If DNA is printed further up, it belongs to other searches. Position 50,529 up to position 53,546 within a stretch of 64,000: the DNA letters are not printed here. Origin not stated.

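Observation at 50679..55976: Full-length 1765-aa Lhr helicase in an archaeal context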

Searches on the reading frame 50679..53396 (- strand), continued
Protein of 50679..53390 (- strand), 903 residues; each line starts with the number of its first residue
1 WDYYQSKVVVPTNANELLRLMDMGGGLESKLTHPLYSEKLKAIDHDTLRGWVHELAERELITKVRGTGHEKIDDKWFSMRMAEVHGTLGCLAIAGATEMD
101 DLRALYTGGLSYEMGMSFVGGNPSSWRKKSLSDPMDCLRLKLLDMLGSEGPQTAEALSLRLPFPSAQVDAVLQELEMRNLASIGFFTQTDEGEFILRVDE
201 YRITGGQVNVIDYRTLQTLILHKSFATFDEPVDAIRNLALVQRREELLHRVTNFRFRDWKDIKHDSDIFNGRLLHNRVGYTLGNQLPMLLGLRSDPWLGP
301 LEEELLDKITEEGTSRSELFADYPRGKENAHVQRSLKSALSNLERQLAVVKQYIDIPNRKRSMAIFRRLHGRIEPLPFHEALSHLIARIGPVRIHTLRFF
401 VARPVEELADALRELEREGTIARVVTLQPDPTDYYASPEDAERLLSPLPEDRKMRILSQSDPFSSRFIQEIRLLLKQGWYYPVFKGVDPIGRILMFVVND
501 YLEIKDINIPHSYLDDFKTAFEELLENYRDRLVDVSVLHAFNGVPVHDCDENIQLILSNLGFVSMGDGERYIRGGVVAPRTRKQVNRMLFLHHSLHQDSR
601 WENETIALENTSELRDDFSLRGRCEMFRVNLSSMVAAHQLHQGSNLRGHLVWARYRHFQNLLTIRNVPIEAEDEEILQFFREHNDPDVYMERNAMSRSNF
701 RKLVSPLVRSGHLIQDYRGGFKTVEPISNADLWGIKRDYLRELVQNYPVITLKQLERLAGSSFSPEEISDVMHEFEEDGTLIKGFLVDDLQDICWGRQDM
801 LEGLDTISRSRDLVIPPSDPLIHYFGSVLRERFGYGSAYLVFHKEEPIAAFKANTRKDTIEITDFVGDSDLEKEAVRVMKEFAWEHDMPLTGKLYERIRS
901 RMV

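Call 34: search_protein_representatives(alignment_id=A2)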
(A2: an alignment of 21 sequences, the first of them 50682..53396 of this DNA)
Query: 21 sequences, 776 profile positions. Proteins with E-value up to 0.001 (for the whole library): 267; up to 1e-10: 186; up to 1e-30: 81. The best 150 are listed.
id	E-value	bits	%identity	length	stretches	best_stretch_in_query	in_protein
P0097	0.0e+00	1372.2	-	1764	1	3-774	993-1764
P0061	0.0e+00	1271.9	-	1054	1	3-775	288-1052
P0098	2.8e-183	627.5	-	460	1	2-384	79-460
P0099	3.0e-91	323.1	-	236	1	175-384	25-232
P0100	1.3e-82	294.6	-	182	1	462-644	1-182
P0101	7.3e-80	285.5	-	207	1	593-774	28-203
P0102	4.4e-72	259.8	-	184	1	17-194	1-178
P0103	7.6e-72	259.0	-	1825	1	4-756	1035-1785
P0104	3.0e-69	250.4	-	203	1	309-476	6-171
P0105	1.9e-67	244.4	-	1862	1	9-750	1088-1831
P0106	5.7e-62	226.3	-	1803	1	12-761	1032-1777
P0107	1.6e-61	224.8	-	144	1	625-774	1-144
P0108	2.8e-60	220.7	-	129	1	262-390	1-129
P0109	1.8e-59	218.1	-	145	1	347-455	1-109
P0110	2.3e-59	217.7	-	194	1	327-442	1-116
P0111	2.9e-58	214.1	-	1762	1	18-742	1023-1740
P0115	4.7e-54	200.2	-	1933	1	6-750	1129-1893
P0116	8.6e-54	199.3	-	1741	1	13-745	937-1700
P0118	3.3e-53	197.4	-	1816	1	9-751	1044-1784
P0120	1.4e-50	188.7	-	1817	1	19-766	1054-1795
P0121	2.2e-50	188.0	-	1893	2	382-756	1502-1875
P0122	4.3e-50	187.1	-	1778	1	9-747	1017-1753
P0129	8.5e-46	172.9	-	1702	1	16-743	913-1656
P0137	2.6e-43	164.7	-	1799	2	10-767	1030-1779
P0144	3.0e-39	151.2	-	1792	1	5-751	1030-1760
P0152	1.4e-37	145.7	-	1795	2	6-437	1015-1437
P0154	2.4e-37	144.9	-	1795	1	7-745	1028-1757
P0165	4.3e-33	130.8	-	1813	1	7-753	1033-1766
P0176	8.7e-31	123.2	-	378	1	406-764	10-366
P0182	8.5e-28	113.3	-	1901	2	244-763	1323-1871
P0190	1.3e-25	106.1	-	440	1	374-747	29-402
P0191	2.2e-25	105.4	-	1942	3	263-466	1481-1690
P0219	1.1e-19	86.5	-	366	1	419-748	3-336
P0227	3.5e-18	81.5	-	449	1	344-764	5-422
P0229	4.2e-18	81.3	-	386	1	411-752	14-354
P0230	1.2e-17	79.8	-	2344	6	12-462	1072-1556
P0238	3.1e-16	75.1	-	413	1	386-747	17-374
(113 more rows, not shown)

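Call 35: search_protein_families(library=pfam, proteins=[P0176, P0219, P0229, P0238, P0227, P0190, P0103, P0115, P0230], max_evalue=0.01)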
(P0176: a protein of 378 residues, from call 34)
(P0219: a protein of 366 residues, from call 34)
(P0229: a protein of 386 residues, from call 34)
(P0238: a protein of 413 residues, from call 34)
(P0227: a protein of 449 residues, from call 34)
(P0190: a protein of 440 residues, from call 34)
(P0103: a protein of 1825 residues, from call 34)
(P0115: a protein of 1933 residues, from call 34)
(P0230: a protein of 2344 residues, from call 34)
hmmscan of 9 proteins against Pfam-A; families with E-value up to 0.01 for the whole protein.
P0176 (378 aa): 1 family
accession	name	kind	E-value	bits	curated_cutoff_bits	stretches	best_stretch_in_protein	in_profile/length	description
PF06224.18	AlkZ-like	-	0.00066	19.8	25.9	1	138-260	78-215/329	DNA glycosylase AlkZ-like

P0219 (366 aa): 0 families

P0229 (386 aa): 1 family
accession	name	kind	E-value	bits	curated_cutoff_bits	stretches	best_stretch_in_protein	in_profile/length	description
PF06224.18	AlkZ-like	-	9.9e-05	22.6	25.9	1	201-296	162-251/329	DNA glycosylase AlkZ-like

P0238 (413 aa): 2 families
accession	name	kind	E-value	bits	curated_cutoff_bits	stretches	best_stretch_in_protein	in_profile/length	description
PF06224.18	AlkZ-like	-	2.1e-07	31.4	25.9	1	163-322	78-251/329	DNA glycosylase AlkZ-like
PF23234.1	WH4_Lhr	-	0.003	17.6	27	1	237-303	7-72/87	Large helicase-related protein, winged-helix domain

P0227 (449 aa): 1 family
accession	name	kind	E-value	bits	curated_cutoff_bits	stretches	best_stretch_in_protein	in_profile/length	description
PF01978.25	TrmB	-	0.0018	18.5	25.6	0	204-255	9-59/68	Sugar-specific transcriptional regulator TrmB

P0190 (440 aa): 1 family
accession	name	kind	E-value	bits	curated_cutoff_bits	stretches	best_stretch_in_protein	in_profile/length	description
PF06224.18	AlkZ-like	-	0.00028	21.1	25.9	0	254-320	162-224/329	DNA glycosylase AlkZ-like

P0103 (1825 aa): 9 families
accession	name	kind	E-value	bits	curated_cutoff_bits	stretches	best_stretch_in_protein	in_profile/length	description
PF08494.16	DEAD_assoc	-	8.4e-53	179.5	23.5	1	651-837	1-191/191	DEAD/H associated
PF19306.5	WH_Lhr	-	5.6e-36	123.9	27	1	420-581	4-167/168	Large helicase-related protein, winged helix domain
PF00270.35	DEAD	-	2.3e-31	109.2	26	1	47-232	1-163/167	DEAD/DEAH box helicase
PF00271.37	Helicase_C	-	1.1e-17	64.7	23.5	1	288-390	4-107/110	Helicase conserved C-terminal domain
PF04851.21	ResIII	-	2.5e-09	37.7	22.5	1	58-229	21-161/164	Type III restriction enzyme, res subunit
PF23234.1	WH4_Lhr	-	1.5e-06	28.1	27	0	1645-1711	11-76/87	Large helicase-related protein, winged-helix domain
PF25212.1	HVO_A0114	-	0.00013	22.2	27.6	0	1040-1084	22-66/84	HVO_A0114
PF19121.6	DUF5805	-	0.00057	20.6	28.5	0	1034-1084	7-58/67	Family of unknown function (DUF5805)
PF00392.27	GntR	-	0.0016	18.5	27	0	1037-1085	5-55/64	Bacterial regulatory proteins, gntR family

P0115 (1933 aa): 12 families
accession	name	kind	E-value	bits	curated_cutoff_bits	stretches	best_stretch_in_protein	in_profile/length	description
PF08494.16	DEAD_assoc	-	3.9e-54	183.9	23.5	1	640-829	1-191/191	DEAD/H associated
PF19306.5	WH_Lhr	-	3.3e-36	124.6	27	1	407-568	5-167/168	Large helicase-related protein, winged helix domain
PF00270.35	DEAD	-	1.5e-32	113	26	1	34-220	1-164/167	DEAD/DEAH box helicase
PF00271.37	Helicase_C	-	1.3e-17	64.5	23.5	1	274-377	4-108/110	Helicase conserved C-terminal domain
PF04851.21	ResIII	-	4e-08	33.8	22.5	1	40-216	20-161/164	Type III restriction enzyme, res subunit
PF06224.18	AlkZ-like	-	6.1e-07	29.8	25.9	0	1369-1418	163-212/329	DNA glycosylase AlkZ-like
PF13730.12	HTH_36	-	6.7e-05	23.1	25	1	1295-1340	3-52/55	Helix-turn-helix domain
PF23234.1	WH4_Lhr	-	0.00053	20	27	1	1747-1804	4-60/87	Large helicase-related protein, winged-helix domain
PF13463.12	HTH_27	-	0.0037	17.9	22.2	0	1135-1176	6-48/68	Winged helix DNA-binding domain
PF02002.24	TFIIE_alpha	-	0.0044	17.3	22.9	0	1135-1185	16-66/105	TFIIE alpha subunit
PF24741.1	AlkZ-rel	-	0.0062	16.4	26.5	0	1257-1351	50-158/221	AlkZ related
PF08784.17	RPA_C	-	0.0098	17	22.6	0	1295-1338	49-94/106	Replication protein A C terminal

P0230 (2344 aa): 21 families
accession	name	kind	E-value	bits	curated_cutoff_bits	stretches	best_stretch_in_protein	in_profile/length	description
PF08494.16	DEAD_assoc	-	3.9e-58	196.9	23.5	1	648-837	1-191/191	DEAD/H associated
PF06224.18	AlkZ-like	-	3.8e-42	145.5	25.9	4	1992-2194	20-232/329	DNA glycosylase AlkZ-like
PF19306.5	WH_Lhr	-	2.4e-38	131.6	27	1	414-577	4-166/168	Large helicase-related protein, winged helix domain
PF00270.35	DEAD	-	1.9e-29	102.9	26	1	35-224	1-165/167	DEAD/DEAH box helicase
PF00271.37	Helicase_C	-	4.4e-16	59.5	23.5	1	277-385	7-108/110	Helicase conserved C-terminal domain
PF23234.1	WH4_Lhr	-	7.7e-14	51.5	27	1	1065-1145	3-84/87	Large helicase-related protein, winged-helix domain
PF24741.1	AlkZ-rel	-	5.3e-10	39.5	26.5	0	978-1077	97-204/221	AlkZ related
PF01978.25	TrmB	-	4e-09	36.6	25.6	0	1245-1288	6-49/68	Sugar-specific transcriptional regulator TrmB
PF01022.26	HTH_5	-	1.7e-08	34.7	22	0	987-1023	6-42/47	Bacterial regulatory protein, arsR family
PF17782.7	DprA_WH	-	3.8e-08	33.7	22.9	0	2125-2175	7-56/61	DprA winged helix domain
PF02002.24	TFIIE_alpha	-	2.1e-07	31.2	22.9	0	981-1058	11-86/105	TFIIE alpha subunit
PF04851.21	ResIII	-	1.4e-05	25.5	22.5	1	36-219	6-161/164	Type III restriction enzyme, res subunit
PF01047.28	MarR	-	1.8e-05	24.9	24.6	0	996-1030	17-51/59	MarR family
PF12840.13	HTH_20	-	3e-05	24.3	27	0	1724-1770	3-48/51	Helix-turn-helix domain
PF04703.18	FaeA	-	8.5e-05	23.2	20.7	0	1077-1113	8-45/62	FaeA-like protein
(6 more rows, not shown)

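Call 36: list_cluster_members(proteins=[P0103, P0105, P0111, P0115, P0116, P0121, P0182, P0230, P0176, P0238])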
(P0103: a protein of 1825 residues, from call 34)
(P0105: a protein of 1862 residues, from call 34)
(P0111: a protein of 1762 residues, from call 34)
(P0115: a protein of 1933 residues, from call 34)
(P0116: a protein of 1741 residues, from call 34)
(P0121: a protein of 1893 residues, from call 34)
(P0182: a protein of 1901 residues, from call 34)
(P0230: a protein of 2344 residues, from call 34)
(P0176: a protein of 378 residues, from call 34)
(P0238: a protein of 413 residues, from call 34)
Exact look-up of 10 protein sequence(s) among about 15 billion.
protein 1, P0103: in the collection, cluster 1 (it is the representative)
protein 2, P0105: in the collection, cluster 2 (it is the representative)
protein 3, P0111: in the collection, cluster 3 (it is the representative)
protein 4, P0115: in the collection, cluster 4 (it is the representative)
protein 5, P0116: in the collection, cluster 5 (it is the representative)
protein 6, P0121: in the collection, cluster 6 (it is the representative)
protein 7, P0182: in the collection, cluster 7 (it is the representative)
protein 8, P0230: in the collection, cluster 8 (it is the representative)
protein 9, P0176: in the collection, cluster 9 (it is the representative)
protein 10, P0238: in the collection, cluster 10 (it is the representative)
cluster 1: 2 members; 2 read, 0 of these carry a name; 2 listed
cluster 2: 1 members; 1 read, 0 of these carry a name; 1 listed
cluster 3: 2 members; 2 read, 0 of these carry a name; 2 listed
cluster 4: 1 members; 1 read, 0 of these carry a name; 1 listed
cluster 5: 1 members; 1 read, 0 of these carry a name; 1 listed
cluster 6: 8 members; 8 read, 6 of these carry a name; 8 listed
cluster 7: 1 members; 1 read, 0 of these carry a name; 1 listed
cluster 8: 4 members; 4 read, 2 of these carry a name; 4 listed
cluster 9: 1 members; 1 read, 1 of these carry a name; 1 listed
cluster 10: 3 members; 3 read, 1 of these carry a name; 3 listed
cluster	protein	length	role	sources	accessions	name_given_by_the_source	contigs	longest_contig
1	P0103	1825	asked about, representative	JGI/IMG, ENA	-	-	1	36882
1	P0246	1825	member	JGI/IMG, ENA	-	-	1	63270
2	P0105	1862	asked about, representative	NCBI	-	-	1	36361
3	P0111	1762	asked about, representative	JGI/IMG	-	-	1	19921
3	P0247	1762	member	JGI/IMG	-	-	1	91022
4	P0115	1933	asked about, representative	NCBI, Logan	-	-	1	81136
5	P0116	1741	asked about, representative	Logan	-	-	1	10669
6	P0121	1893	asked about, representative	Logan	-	-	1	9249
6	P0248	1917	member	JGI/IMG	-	ATP-dependent Lhr-like helicase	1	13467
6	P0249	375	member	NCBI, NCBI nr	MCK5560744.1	MAG: hypothetical protein KAJ51_09135, partial [Thermoplasmata archaeon] | hypothetical protein [Thermoplasmata archaeon]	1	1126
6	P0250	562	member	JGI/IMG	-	ATP-dependent Lhr-like helicase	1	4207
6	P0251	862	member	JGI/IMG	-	ATP-dependent Lhr-like helicase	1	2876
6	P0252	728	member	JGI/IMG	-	ATP-dependent Lhr-like helicase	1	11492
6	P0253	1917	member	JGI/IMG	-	ATP-dependent Lhr-like helicase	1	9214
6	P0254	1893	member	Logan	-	-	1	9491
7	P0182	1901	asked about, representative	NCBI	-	-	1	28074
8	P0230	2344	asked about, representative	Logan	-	-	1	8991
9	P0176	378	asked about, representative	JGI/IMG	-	hypothetical protein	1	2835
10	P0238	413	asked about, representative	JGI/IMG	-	-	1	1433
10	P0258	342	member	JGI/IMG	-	ATP-dependent Lhr-like helicase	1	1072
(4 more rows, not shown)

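Call 37: predict_structure(alignment_id=A1)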
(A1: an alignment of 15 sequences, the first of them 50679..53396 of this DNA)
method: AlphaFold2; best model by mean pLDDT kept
length: 905 residues; sequences in the alignment: 15
mean_pLDDT: 60.8   pTM: 0.38
mean pLDDT of the five models: 60.8, 59.4, 59.0, 53.4, 52.0
residues with pLDDT >= 90: 12; 70-90: 345; 50-70: 247; < 50: 301
segments of 3 or more residues with pLDDT < 50: 1-6, 26-37, 64-98, 104-110, 136-138, 178-285, 287-294, 356-361, 370-374, 428-432, 448-493, 498-501, 532-534, 578-580, 596-613, 615-639, 790-792
pLDDT, mean of each block of 10 residues (from residue 1): 45 77 54 49 69 71 43 38 39 46 49 63 63 54 60 65 70 55 29 26 33 41 40 40 29 29 28 29 45 58 84 76 80 82 76 51 57 60 80 69 74 87 68 65 57 27 30 33 24 46 61 67 61 59 77 82 70 63 63 52 33 44 28 40 73 75 86 87 88 87 87 82 85 80 74 71 76 76 59 60 65 67 65 77 82 78 84 86 73 80 70
secondary structure, 60 per line:
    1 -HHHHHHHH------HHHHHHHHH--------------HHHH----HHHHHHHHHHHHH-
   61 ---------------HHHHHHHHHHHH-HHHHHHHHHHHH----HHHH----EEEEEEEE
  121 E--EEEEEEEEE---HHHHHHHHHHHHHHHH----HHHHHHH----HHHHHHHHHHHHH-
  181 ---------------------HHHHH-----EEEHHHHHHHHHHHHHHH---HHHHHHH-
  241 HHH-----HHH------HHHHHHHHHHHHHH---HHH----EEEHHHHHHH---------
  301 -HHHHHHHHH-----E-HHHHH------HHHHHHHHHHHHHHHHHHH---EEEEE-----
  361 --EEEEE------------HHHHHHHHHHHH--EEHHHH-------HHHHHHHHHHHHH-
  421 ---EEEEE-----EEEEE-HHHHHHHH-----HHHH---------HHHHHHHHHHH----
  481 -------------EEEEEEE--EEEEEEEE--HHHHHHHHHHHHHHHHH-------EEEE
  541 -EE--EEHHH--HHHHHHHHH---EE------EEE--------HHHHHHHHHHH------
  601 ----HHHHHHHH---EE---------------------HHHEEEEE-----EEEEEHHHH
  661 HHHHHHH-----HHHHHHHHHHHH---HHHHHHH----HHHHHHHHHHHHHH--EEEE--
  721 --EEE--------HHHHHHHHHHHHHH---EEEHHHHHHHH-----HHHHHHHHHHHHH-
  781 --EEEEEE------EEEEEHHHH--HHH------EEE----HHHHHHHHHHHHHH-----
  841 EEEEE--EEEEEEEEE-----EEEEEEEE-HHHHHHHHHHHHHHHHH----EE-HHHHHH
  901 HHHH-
elements in order (helices of 4 or more, strands of 3 or more residues): H2-9 H16-24 H39-42 H47-59 H76-87 H89-100 H105-108 E113-121 E124-132 H136-151 H156-162 H167-179 H202-206 E212-214 H215-229 H233-239 H258-271 E282-284 H285-291 H302-310 H318-322 H329-347 E351-355 E363-367 H380-391 H396-399 H407-419 E424-428 E434-438 H440-447 H453-456 H466-476 E494-500 E503-510 H513-529 E537-540 H553-561 E573-575 H584-594 H605-612 E642-646 E652-656 H657-667 H673-684 H688-694 H699-712 E715-718 E723-725 H734-747 E751-753 H754-761 H767-779 E783-788 E795-799 H800-803 E815-817 H822-835 E841-845 E848-856 E862-869 H871-887 H895-904
